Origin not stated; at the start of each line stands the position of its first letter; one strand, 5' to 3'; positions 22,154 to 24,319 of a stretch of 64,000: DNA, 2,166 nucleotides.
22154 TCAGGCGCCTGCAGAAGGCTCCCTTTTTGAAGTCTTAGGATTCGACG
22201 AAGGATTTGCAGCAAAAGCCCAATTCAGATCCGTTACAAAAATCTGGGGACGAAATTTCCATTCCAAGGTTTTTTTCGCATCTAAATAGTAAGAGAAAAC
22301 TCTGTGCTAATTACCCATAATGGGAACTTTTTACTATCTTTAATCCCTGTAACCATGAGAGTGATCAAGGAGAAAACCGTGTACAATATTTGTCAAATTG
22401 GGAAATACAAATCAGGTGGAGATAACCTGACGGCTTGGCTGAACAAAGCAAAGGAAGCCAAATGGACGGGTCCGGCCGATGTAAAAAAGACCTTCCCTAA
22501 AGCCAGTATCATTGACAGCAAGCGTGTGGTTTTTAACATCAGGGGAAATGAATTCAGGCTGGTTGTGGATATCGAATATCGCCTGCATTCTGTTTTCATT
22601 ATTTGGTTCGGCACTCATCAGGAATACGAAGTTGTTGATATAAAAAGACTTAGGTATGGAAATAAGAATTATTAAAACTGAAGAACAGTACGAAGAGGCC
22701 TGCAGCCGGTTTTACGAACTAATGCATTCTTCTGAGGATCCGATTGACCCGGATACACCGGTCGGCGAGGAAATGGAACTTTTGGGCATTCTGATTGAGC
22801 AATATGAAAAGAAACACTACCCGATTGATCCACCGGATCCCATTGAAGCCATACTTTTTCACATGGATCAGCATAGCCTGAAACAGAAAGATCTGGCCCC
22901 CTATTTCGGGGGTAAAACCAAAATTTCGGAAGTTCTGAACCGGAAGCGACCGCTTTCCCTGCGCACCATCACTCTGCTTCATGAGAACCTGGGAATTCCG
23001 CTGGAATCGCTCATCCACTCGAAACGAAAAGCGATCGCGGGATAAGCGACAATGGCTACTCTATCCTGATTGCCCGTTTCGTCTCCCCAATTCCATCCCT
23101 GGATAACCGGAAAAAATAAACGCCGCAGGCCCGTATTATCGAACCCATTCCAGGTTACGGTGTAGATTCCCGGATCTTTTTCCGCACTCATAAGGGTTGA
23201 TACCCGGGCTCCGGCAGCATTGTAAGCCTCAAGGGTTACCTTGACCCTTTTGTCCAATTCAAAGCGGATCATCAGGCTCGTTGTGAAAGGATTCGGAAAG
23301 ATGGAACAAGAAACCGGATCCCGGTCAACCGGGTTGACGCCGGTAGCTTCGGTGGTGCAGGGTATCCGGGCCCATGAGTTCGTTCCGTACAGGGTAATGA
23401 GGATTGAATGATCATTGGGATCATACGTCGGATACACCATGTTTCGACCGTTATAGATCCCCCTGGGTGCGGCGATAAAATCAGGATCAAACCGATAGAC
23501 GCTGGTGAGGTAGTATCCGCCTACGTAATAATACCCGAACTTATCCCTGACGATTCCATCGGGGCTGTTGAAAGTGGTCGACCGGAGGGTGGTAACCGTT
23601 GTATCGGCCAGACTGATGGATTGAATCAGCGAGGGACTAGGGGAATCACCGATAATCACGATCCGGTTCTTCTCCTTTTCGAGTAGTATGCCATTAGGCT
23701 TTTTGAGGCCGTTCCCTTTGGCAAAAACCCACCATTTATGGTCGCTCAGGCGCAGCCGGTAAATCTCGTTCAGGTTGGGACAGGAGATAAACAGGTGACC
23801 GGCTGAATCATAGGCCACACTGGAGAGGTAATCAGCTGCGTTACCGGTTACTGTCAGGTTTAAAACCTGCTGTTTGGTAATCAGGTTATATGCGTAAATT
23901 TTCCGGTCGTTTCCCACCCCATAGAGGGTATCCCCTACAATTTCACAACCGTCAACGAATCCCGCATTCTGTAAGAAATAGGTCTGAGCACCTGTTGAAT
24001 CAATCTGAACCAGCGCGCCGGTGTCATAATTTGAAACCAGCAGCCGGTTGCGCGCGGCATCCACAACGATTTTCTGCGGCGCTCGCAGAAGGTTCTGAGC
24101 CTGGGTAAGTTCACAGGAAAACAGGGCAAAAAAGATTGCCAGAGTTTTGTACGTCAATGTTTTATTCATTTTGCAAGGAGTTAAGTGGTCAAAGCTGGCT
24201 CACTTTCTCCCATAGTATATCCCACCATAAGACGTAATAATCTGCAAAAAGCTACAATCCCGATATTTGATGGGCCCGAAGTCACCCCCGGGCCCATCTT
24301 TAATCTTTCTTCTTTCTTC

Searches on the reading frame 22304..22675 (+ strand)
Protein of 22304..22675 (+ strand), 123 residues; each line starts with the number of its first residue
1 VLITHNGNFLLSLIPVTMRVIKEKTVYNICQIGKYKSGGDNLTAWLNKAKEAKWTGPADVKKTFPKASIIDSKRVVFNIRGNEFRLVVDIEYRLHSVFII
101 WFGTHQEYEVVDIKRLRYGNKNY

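Call 59: search_protein_families(library=pfam, proteins=[window:22304-22675:+], max_evalue=0.0001)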
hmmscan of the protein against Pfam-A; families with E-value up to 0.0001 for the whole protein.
window:22304-22675:+ (123 aa): 1 family
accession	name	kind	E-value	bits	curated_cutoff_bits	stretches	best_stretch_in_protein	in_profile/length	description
PF09907.15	HigB_toxin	-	3.9e-27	94.8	27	1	41-109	4-72/74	HigB_toxin, RelE-like toxic component of a toxin-antitoxin system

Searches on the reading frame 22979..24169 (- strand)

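Call 59: search_protein_families(library=pfam, proteins=[window:22979-24169:-], max_evalue=0.0001)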
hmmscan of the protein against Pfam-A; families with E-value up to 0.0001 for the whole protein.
window:22979-24169:- (396 aa): 2 families
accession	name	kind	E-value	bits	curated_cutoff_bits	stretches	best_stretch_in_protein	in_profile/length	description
PF13860.13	FlgD_ig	-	1.6e-05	25.2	27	1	299-348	12-62/79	FlgD Ig-like domain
PF08450.18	SGL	-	3.5e-05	24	26.3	1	35-230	6-213/246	SMP-30/Gluconolactonase/LRE-like region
